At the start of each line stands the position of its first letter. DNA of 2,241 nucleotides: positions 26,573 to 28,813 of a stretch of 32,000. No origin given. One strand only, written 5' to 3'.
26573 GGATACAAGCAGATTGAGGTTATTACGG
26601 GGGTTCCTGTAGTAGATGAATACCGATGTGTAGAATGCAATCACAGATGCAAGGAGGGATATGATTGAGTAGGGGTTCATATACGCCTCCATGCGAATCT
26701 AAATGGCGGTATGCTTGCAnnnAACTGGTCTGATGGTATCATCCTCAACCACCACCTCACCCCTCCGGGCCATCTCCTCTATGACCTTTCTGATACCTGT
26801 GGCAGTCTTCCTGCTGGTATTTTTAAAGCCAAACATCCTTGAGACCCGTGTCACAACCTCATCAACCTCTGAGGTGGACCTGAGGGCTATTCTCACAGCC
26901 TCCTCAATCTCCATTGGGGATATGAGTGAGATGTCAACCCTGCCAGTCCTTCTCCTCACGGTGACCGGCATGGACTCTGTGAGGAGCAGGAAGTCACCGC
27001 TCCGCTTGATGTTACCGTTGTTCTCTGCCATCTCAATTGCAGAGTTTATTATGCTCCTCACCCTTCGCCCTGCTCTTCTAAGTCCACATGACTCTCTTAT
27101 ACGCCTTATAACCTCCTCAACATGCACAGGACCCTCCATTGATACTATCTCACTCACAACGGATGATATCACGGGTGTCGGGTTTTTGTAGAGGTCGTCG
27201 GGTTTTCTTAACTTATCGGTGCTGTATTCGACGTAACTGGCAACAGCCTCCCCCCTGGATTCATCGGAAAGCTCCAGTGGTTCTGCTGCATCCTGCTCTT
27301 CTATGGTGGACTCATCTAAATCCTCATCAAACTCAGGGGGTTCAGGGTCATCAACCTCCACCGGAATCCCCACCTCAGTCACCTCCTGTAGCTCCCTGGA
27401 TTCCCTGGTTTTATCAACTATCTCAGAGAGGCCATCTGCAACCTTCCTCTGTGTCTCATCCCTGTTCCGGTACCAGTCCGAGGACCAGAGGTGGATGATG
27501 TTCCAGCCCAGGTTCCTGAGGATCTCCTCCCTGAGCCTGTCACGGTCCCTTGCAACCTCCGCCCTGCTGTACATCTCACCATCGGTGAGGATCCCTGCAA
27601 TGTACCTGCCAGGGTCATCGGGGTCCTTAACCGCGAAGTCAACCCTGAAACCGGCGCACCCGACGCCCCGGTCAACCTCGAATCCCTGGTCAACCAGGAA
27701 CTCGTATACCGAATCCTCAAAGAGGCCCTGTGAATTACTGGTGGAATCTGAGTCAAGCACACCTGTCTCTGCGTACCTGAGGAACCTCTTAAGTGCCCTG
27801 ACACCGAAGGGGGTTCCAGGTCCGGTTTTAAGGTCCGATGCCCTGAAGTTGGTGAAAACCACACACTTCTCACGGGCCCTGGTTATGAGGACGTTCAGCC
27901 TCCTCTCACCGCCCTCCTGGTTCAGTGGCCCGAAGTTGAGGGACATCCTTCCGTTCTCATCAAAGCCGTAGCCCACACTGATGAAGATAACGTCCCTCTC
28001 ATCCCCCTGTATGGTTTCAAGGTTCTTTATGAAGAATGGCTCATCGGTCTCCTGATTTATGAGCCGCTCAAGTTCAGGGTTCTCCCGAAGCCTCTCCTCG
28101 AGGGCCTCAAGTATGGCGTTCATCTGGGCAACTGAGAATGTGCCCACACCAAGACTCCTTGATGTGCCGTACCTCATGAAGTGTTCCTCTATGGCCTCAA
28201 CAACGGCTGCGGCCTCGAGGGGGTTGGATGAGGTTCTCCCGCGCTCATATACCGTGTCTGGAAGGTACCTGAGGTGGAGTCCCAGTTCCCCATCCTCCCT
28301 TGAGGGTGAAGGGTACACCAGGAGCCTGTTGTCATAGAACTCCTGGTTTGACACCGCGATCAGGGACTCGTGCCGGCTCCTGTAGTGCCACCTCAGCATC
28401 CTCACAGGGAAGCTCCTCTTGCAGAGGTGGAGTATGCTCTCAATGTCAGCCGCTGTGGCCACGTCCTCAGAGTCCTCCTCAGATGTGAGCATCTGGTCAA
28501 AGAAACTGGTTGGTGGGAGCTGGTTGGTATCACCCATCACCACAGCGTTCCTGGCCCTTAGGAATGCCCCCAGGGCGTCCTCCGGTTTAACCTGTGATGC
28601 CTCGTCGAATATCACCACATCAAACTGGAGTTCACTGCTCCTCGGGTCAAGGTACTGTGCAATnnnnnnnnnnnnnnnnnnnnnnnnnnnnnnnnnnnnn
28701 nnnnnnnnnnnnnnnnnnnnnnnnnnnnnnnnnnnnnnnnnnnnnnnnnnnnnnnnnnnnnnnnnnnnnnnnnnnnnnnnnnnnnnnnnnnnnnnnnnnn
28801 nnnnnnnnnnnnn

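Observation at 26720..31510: Archaeal 1,596-aa DUF4011 / Upf1-like helicase / Vsr-type nuclease / DUF3320 protein (Hhe-like single-gene defence candidate)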

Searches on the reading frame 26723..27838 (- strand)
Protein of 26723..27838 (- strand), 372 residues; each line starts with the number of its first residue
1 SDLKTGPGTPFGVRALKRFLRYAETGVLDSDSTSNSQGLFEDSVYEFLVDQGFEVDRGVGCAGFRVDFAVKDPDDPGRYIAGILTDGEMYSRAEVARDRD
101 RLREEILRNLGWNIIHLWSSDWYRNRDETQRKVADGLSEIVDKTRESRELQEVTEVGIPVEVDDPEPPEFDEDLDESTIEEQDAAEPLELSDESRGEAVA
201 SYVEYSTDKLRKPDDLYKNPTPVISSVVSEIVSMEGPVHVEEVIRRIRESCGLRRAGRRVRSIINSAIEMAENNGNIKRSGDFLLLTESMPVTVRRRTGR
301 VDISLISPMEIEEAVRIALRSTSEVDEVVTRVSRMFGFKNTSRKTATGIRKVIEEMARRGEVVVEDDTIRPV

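Call 43: predict_structure(alignment_id=A2)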
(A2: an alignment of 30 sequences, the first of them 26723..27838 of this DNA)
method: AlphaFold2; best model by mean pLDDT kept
length: 372 residues; sequences in the alignment: 30
mean_pLDDT: 76.6   pTM: 0.47
mean pLDDT of the five models: 76.6, 76.4, 75.7, 75.6, 74.0
residues with pLDDT >= 90: 158; 70-90: 109; 50-70: 35; < 50: 70
segments of 3 or more residues with pLDDT < 50: 1-12, 28-36, 91-95, 154-196
pLDDT, mean of each block of 10 residues (from residue 1): 35 54 53 52 91 86 79 83 74 55 79 86 88 91 80 45 33 30 32 49 85 91 94 92 93 90 96 93 85 86 93 91 92 93 95 95 92 87
secondary structure, 60 per line:
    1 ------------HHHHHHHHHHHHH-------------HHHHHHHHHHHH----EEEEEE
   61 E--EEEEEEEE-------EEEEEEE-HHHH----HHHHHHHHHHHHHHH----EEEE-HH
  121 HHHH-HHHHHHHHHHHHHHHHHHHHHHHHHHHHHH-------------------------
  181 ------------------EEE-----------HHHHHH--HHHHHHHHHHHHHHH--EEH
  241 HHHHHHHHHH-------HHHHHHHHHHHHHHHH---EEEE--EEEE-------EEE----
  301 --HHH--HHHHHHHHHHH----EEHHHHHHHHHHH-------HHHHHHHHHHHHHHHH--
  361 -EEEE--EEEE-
elements in order: H13-25 H39-50 E55-61 E64-71 E79-85 H87-90 H95-109 E114-117 H119-124 H126-155 E199-201 H213-218 H221-235 H240-250 H258-273 E277-280 E283-286 E294-296 H308-318 H325-335 H343-358 E362-365 E368-371

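Call 46: fold_search(model_id=the predicted structure, library=pdb)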
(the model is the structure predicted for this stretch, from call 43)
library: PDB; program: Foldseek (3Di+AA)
matches with E <= 10: 594; with E <= 0.001: 0
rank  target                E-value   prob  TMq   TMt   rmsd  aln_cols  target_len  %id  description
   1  5u8j_A                2.5e-03  0.87  0.13  0.25  14.9       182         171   11  Crystal structure of a protein of unknown function ECL_02571 involved in membrane biogenesis from Enterobacter cloacae (released 2017-01-18)
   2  5u8j_D                5.7e-03  0.91  0.14  0.29  15.2       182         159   12  Crystal structure of a protein of unknown function ECL_02571 involved in membrane biogenesis from Enterobacter cloacae (released 2017-01-18)
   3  5u8j_C                8.9e-03  0.90  0.14  0.29  15.1       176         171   14  Crystal structure of a protein of unknown function ECL_02571 involved in membrane biogenesis from Enterobacter cloacae (released 2017-01-18)
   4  9rw3_C                9.5e-03  0.92  0.14  0.30  14.1       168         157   13  Egalitarian-BicD in complex with hSL1 of the hairy localization element (Structure A) (released 2026-03-25)
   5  5u8j_B                9.5e-03  0.84  0.14  0.28  14.2       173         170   13  Crystal structure of a protein of unknown function ECL_02571 involved in membrane biogenesis from Enterobacter cloacae (released 2017-01-18)
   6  9rw3_D                1.0e-02  0.72  0.13  0.11  14.2       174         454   13  Egalitarian-BicD in complex with hSL1 of the hairy localization element (Structure A) (released 2026-03-25)
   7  8d0b_B                1.3e-02  0.85  0.15  0.15  14.1       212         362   11  Human CST-DNA polymerase alpha/primase preinitiation complex bound to 4xTEL-foldback template (released 2022-06-22)
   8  4zu9                  1.4e-02  0.97  0.19  0.13   8.0       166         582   14  Crystal structure of bacterial selenocysteine-specific elongation factor EF-Sec (released 2015-09-23)
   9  3r3p_B                1.6e-02  1.00  0.23  0.75   3.4       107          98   16  Homing Endonuclease I-Bth0305I Catalytic Domain (released 2011-10-05)
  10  8dk1_E                1.9e-02  0.75  0.14  0.27  14.5       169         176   18  CryoEM structure of JetABC (head construct) from Pseudomonas aeruginosa PA14 (released 2022-10-05)
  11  2uwm_A                2.5e-02  0.96  0.20  0.32   5.8       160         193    9  C-TERMINAL DOMAIN(WH2-WH4) OF ELONGATION FACTOR SELB IN COMPLEX WITH SECIS RNA (released 2007-05-08)
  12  2v9v                  2.7e-02  0.97  0.21  0.43   6.1       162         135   15  Crystal Structure of Moorella thermoacetica SelB(377-511) (released 2007-09-11)
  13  8as8_C                2.8e-02  0.69  0.14  0.24  14.1       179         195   13  E. coli Wadjet JetABC monomer (released 2022-12-14)
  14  1lva                  3.0e-02  0.87  0.17  0.22  10.2       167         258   13  Crystal structure of a C-terminal fragment of Moorella thermoacetica elongation factor SelB (released 2002-08-21)
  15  7exx                  3.0e-02  0.54  0.15  0.13  14.4       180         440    9  The structure of DndG (released 2022-06-01)
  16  3r3p_A                3.1e-02  1.00  0.22  0.74   3.1       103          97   16  Homing Endonuclease I-Bth0305I Catalytic Domain (released 2011-10-05)
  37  3hrl                  1.1e-01  1.00  0.21  0.75   3.5       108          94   15  Crystal structure of a putative endonuclease-like protein (ngo0050) from neisseria gonorrhoeae (released 2009-06-30)
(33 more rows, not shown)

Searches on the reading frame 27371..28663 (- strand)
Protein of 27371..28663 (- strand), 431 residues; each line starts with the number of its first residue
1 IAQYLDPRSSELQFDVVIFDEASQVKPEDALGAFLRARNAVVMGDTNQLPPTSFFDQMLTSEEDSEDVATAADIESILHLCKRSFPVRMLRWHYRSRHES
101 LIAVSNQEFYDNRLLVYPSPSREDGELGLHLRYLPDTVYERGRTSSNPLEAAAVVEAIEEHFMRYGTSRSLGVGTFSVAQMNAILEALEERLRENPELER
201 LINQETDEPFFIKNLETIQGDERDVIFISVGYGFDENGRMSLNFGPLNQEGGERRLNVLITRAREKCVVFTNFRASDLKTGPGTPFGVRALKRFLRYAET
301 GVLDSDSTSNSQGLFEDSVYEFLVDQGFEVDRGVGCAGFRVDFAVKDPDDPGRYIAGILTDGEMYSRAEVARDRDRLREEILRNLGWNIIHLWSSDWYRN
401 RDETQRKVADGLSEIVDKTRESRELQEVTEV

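Call 64: search_dna_similar(query=window:27371-28663:-, collection=plasmids, mode=protein, max_rows=30, rows=spread)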
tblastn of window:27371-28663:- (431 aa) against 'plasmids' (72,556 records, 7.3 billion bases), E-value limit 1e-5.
Records with a match: 478; places in all: 501; records where one place covers at least 80% of the query: 433.
Best place of each record, by identity: <60% 478.
By first word of the organism name: Klebsiella 239; Ralstonia 102; Acinetobacter 22; Rhizobium 20; Raoultella 11; Paracoccus 6; Vibrio 5; Mesorhizobium 5; Thioclava 4; Microvirga 4; and 47 more.
By predicted mobility (MOB-suite, as given by PLSDB): conjugative 212; non-mobilizable 143; mobilizable 123.
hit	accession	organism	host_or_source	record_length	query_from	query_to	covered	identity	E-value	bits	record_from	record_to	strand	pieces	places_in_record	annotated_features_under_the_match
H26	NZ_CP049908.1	Hymenobacter sp. HDW8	single bacterial strain,Siniperca ...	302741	1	409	95%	52.9%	2e-110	364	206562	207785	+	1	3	DUF3320 domain-containing protein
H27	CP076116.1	Ralstonia solanacearum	cell culture,wilting pepper (C. annuum) ...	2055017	1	403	94%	47.7%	7e-92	310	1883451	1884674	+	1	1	none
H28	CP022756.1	Ralstonia solanacearum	Solanum tuberosum,single cell,Potato ...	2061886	1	403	94%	47.7%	8e-92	310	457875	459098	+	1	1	helicase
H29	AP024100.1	Ralstonia solanacearum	-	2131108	1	403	94%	47.7%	8e-92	310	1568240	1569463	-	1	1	hypothetical protein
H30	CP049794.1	Ralstonia solanacearum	whole organism,isolated from the ...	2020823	1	403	94%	47.7%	9e-92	310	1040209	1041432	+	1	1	none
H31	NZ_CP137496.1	Pseudomonas aeruginosa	Homo sapiens,Bacterial culture sample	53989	1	430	100%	44.6%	1e-93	315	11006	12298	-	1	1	DUF3320 domain-containing protein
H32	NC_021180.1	Klebsiella pneumoniae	-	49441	2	425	98%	44.3%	1e-84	289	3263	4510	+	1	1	none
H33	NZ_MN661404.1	Klebsiella quasipneumoniae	-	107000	2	425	98%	44.3%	1e-84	289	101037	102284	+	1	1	hhe: DUF4011 domain-containing anti-phage protein Hhe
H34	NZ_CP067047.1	Klebsiella pneumoniae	Homo sapiens,blood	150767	2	425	98%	44.3%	1e-84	289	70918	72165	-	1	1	hhe: DUF4011 domain-containing anti-phage protein Hhe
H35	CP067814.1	Klebsiella pneumoniae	Homo sapiens,urine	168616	2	425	98%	44.3%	1e-84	289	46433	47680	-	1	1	DUF4011 domain-containing protein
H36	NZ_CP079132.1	Klebsiella pneumoniae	Homo sapiens,urine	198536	2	425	98%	44.3%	1e-84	289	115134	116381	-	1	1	hhe: DUF4011 domain-containing anti-phage protein Hhe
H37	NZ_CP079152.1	Klebsiella pneumoniae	Homo sapiens,Endotracheal aspirate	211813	2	425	98%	44.3%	1e-84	289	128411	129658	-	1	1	hhe: DUF4011 domain-containing anti-phage protein Hhe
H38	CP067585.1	Klebsiella pneumoniae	Homo sapiens,other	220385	2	425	98%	44.3%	1e-84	289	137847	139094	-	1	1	DUF4011 domain-containing protein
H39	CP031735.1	Klebsiella pneumoniae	Homo sapiens,blood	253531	2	425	98%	44.3%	1e-84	289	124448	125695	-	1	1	DUF4011 domain-containing protein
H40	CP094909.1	Klebsiella pneumoniae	Homo sapiens,whole organism,rectum ...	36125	2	425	98%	44.3%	3e-84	288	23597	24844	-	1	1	DUF4011 domain-containing protein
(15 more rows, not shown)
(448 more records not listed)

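Call 65: get_annotated_region(hit=H33, flank=7000)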
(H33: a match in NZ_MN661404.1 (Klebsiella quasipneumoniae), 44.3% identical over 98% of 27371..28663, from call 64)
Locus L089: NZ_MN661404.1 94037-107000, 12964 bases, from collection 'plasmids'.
description: Klebsiella quasipneumoniae strain KP18-31 plasmid pKP18-31-3, complete sequence
organism: Klebsiella quasipneumoniae (NCBI taxid 1463165)
taxonomy: Bacteria; Pseudomonadota; Gammaproteobacteria; Enterobacterales; Enterobacteriaceae; Klebsiella; Klebsiella quasipneumoniae
host: -; source: -; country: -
typing (MOB-suite, as given by PLSDB): conjugative; replicon IncFII,rep_cluster_1418,rep_cluster_2183; relaxase MOBF,MOBF; mating-pair formation MPF_F
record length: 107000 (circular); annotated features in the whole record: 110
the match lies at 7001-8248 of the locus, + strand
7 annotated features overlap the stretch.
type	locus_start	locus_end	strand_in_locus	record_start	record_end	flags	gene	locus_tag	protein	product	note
CDS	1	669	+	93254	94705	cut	-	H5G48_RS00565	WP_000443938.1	DUF262 domain-containing protein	-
CDS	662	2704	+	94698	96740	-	-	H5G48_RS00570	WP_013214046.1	DUF262 domain-containing protein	-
CDS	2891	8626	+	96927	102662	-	hhe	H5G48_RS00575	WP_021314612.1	DUF4011 domain-containing anti-phage protein Hhe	GO:0051607 - defense response to virus [Evidence IEA]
CDS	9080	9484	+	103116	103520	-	-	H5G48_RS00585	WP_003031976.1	transposase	GO:0006313 - DNA transposition [Evidence IEA]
CDS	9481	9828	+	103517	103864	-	tnpB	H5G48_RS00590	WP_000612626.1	IS66 family insertion sequence element accessory protein TnpB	-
CDS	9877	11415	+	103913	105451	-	-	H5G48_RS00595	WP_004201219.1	IS66-like element ISKpn24 family transposase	GO:0006313 - DNA transposition [Evidence IEA]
CDS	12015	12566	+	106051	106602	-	-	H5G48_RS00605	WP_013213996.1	phospholipase D family protein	-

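Call 66: get_annotated_region(hit=H31, flank=7000)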
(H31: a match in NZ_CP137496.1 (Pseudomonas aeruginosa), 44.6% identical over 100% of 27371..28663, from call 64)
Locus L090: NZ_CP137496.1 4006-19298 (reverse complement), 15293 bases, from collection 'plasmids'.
description: Pseudomonas aeruginosa strain HPA0875 plasmid pHPA0875-2, complete sequence
organism: Pseudomonas aeruginosa (NCBI taxid 287)
taxonomy: Bacteria; Pseudomonadota; Gammaproteobacteria; Pseudomonadales; Pseudomonadaceae; Pseudomonas; Pseudomonas aeruginosa
host: -; source: Homo sapiens,Bacterial culture sample; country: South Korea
typing (MOB-suite, as given by PLSDB): conjugative; relaxase MOBH; mating-pair formation MPF_G
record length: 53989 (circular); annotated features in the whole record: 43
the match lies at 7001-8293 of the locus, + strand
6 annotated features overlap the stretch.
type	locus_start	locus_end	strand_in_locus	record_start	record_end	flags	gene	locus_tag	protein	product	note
CDS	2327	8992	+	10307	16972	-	-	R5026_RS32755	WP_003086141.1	DUF3320 domain-containing protein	-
CDS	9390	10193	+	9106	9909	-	-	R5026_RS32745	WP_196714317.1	hypothetical protein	-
CDS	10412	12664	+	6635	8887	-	-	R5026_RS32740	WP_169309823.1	ATP-dependent helicase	-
CDS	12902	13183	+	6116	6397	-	-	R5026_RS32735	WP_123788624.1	hypothetical protein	-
CDS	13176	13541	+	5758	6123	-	-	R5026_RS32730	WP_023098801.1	hypothetical protein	-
CDS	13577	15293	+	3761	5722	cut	-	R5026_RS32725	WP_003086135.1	hypothetical protein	-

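Call 77: search_protein_families(library=pfam, proteins=[L089:2891-8626:+, L090:2327-8992:+], max_evalue=0.00001)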
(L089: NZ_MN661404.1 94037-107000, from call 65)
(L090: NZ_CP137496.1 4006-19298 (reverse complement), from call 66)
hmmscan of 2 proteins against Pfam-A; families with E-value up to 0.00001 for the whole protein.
L089:2891-8626:+ (1911 aa): 6 families
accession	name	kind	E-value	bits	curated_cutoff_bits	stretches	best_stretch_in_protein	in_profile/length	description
PF13195.11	DUF4011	-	1.6e-37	129.4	22.2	1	30-308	1-158/158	Protein of unknown function (DUF4011)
PF18741.7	MTES_1575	-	4.1e-37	126.6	38.2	1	1683-1780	1-96/96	REase_MTES_1575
PF13086.12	AAA_11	-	6.2e-17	62.6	27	2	1378-1420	212-254/257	AAA domain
PF13087.12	AAA_12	-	9.9e-12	45.3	27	1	1455-1637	19-193/195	AAA domain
PF13245.12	AAA_19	-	4.7e-09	37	25.1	0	430-491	1-64/134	AAA domain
PF13604.12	AAA_30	-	3.8e-08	33.7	27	0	428-489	4-67/191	AAA domain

L090:2327-8992:+ (2221 aa): 7 families
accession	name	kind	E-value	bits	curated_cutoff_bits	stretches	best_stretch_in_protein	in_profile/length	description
PF13195.11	DUF4011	-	1.6e-51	174.8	22.2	1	417-589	1-158/158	Protein of unknown function (DUF4011)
PF18741.7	MTES_1575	-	6.6e-35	119.5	38.2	1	1874-1970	1-95/96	REase_MTES_1575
PF13086.12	AAA_11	-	1.8e-20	74.2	27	2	1558-1609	201-254/257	AAA domain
PF11784.13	DUF3320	-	2.8e-20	72.5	25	1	2071-2120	1-50/50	Protein of unknown function (DUF3320)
PF13087.12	AAA_12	-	3e-15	56.7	27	1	1629-1824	4-191/195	AAA domain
PF13245.12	AAA_19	-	1.8e-09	38.3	25.1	0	709-754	1-48/134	AAA domain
PF13604.12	AAA_30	-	7.5e-07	29.5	27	0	707-761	4-60/191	AAA domain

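Call 78: search_protein_families(library=ncbifam, proteins=[L090:2327-8992:+, L089:2891-8626:+], max_evalue=1e-50)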
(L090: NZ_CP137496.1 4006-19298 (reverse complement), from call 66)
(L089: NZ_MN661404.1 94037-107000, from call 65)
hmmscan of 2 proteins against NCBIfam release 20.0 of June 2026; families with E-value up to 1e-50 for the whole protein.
L090:2327-8992:+ (2221 aa): 2 families
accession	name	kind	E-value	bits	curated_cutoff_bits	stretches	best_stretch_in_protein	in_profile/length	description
NF058533.1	antiphage_ProA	equivalog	0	2372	1500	1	43-2202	1-1902/1903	anti-phage protein ProA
NF042953.1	Hhe_antiphage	equivalog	9.4e-260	865.4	2000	2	1350-2003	1058-1712/1797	DUF4011 domain-containing anti-phage protein Hhe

L089:2891-8626:+ (1911 aa): 2 families
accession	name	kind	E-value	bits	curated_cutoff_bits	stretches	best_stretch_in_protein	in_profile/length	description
NF042953.1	Hhe_antiphage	equivalog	0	2735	2000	1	23-1894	1-1797/1797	DUF4011 domain-containing anti-phage protein Hhe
NF058533.1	antiphage_ProA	equivalog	0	1131.3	1500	1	194-1794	428-1717/1903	anti-phage protein ProA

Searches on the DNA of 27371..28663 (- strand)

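Call 70: search_dna_similar(query=L089:2891-8626:+, collection=ecoli_genomes, mode=near, max_rows=6)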
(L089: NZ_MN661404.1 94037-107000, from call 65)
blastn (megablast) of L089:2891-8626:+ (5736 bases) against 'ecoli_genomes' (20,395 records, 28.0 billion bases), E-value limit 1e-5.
Records with a match: 309; places in all: 310; records where one place covers at least 80% of the query: 264.
Genomes with a match: 309 of 5426; with a place that covers at least 80% of the query: 264. Places per genome that has any: lowest 1, median 1, highest 2. On chromosomes: 309 places; on plasmids: 1.
Best place of each record, by identity: >=99% 304; 95-99% 2; 90-95% 3.
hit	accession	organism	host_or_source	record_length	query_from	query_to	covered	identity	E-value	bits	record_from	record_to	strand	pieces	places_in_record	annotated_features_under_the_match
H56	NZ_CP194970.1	Escherichia coli strain EC28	Homo sapiens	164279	1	5736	100%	100.0%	0e+0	10593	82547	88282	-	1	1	hhe: DUF4011 domain-containing anti-phage protein Hhe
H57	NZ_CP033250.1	Escherichia coli strain ECCHD184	chicken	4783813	1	5736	100%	99.8%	0e+0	10538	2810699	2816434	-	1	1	hhe: DUF4011 domain-containing anti-phage protein Hhe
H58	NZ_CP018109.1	Escherichia coli strain MRSN346595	Homo sapiens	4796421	1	5736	100%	99.8%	0e+0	10538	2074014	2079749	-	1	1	hhe: DUF4011 domain-containing anti-phage protein Hhe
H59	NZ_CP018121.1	Escherichia coli strain MRSN346355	Homo sapiens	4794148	1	5736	100%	99.8%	0e+0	10538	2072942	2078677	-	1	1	hhe: DUF4011 domain-containing anti-phage protein Hhe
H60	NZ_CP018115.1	Escherichia coli strain MRSN346638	Homo sapiens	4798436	1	5736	100%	99.8%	0e+0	10538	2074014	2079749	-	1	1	hhe: DUF4011 domain-containing anti-phage protein Hhe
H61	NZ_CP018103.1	Escherichia coli strain MRSN352231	Homo sapiens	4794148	1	5736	100%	99.8%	0e+0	10538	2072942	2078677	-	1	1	hhe: DUF4011 domain-containing anti-phage protein Hhe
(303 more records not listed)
